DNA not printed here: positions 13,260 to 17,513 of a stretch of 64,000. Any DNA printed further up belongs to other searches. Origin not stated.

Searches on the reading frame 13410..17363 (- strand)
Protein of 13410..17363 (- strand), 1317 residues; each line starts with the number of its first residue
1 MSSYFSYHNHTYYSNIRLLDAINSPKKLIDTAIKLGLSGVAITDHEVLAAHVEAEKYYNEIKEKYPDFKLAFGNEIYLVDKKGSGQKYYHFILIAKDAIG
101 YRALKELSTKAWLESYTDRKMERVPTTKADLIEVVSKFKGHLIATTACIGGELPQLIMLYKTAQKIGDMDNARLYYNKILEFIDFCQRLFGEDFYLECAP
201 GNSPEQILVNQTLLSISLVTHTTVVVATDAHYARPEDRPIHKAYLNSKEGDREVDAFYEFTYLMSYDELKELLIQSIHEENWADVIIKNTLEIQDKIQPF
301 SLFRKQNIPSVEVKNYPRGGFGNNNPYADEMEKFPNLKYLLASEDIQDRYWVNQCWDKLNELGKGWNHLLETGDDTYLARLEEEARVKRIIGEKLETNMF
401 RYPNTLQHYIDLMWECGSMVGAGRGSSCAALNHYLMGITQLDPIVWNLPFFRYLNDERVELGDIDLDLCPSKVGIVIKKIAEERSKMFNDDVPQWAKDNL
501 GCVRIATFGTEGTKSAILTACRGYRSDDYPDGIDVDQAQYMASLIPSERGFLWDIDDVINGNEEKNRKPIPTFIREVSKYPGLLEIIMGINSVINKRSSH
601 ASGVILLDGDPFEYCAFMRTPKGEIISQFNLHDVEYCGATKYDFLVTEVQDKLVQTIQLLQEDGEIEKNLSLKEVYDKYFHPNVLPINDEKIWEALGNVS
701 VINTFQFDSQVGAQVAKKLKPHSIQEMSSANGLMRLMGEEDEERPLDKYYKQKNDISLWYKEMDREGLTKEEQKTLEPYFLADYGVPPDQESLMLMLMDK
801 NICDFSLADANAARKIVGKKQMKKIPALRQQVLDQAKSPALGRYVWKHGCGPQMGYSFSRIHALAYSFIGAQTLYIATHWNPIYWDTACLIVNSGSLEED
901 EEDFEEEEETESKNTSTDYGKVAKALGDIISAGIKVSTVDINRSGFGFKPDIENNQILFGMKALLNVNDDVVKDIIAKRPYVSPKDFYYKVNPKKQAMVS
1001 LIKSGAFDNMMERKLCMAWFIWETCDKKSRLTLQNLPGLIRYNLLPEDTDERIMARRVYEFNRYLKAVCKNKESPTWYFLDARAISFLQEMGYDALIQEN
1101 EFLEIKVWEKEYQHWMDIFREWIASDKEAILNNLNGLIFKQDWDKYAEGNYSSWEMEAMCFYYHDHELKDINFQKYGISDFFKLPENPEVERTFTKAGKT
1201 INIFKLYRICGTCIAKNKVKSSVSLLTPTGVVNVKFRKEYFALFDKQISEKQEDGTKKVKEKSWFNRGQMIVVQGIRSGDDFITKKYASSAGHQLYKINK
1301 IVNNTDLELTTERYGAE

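Call 74: search_dna_similar(collection=phages, mode=protein, query=window:13410-17363:-, max_rows=12)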
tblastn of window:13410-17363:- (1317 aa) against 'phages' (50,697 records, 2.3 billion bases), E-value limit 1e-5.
Records with a match: 1121; places in all: 1128; records where one place covers at least 80% of the query: 116.
Best place of each record, by identity: <60% 1121.
By first word of the organism name: Mycobacterium 271; Streptomyces 211; Gordonia 128; Bacillus 99; Pseudomonas 58; Staphylococcus 48; Bacteriophage 36; Microbacterium 36; Escherichia 31; Lactococcus 22; and 52 more.
By host as written in the record: Mycobacterium smegmatis mc2 155 197; Streptomyces griseus ATCC 10137 81; - 73; Gordonia terrae 3612 65; Streptomyces lividans JI 1326 44; Mycobacterium smegmatis mc#155 37; Gordonia rubripertincta NRRL B-16540 33; Microbacterium foliorum NRRL B-24224 25; and 204 more.
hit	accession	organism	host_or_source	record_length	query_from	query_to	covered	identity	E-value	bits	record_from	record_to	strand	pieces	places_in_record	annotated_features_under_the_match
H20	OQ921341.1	Bacillus phage SPbetaL1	Bacillus subtilis BEST7003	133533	8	1313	99%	39.8%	0e+0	884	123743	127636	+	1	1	hypothetical protein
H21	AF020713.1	Bacillus phage SPBc2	-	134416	8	1313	99%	39.8%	0e+0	884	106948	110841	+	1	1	yorL: putative DNA polymerase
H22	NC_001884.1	Bacillus phage SPBc2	Bacillus subtilis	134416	8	1313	99%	39.8%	0e+0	884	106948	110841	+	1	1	yorL: DNA polymerase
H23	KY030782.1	Bacillus phage phi3T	Bacillus subtilis str. 168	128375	8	1313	99%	39.8%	0e+0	883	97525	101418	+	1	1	DNA polymerase III alpha subunit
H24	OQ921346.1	Bacillus phage SPbetaL6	Bacillus subtilis BEST7003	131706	8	1313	99%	39.8%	0e+0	880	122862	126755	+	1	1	hypothetical protein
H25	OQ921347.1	Bacillus phage SPbetaL7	Bacillus subtilis BEST7003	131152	8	1313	99%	39.8%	0e+0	880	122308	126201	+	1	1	hypothetical protein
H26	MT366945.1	Bacillus phage phi3Ts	Bacillus subtilis subsp. subtilis str. ...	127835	8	1313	99%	39.7%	0e+0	882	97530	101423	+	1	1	putative DNA polymerase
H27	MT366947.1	Bacillus phage Hyb2phi3Ts-SPbeta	Bacillus subtilis subsp. subtilis str. ...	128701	8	1313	99%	39.7%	0e+0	882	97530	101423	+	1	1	putative DNA polymerase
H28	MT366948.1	Bacillus phage Hyb3phi3Ts-SPbeta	Bacillus subtilis subsp. subtilis str. ...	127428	8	1313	99%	39.7%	0e+0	882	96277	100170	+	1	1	putative DNA polymerase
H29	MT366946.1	Bacillus phage Hyb1phi3Ts-SPbeta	Bacillus subtilis subsp. subtilis str. ...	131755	8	1313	99%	39.7%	0e+0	882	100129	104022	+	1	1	putative DNA polymerase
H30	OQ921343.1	Bacillus phage SPbetaL3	Bacillus subtilis BEST7003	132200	8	1313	99%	39.7%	0e+0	882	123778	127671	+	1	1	hypothetical protein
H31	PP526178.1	Bacillus phage phi3T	Bacillus subtilis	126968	8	1313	99%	39.7%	0e+0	882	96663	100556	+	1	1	record has no annotation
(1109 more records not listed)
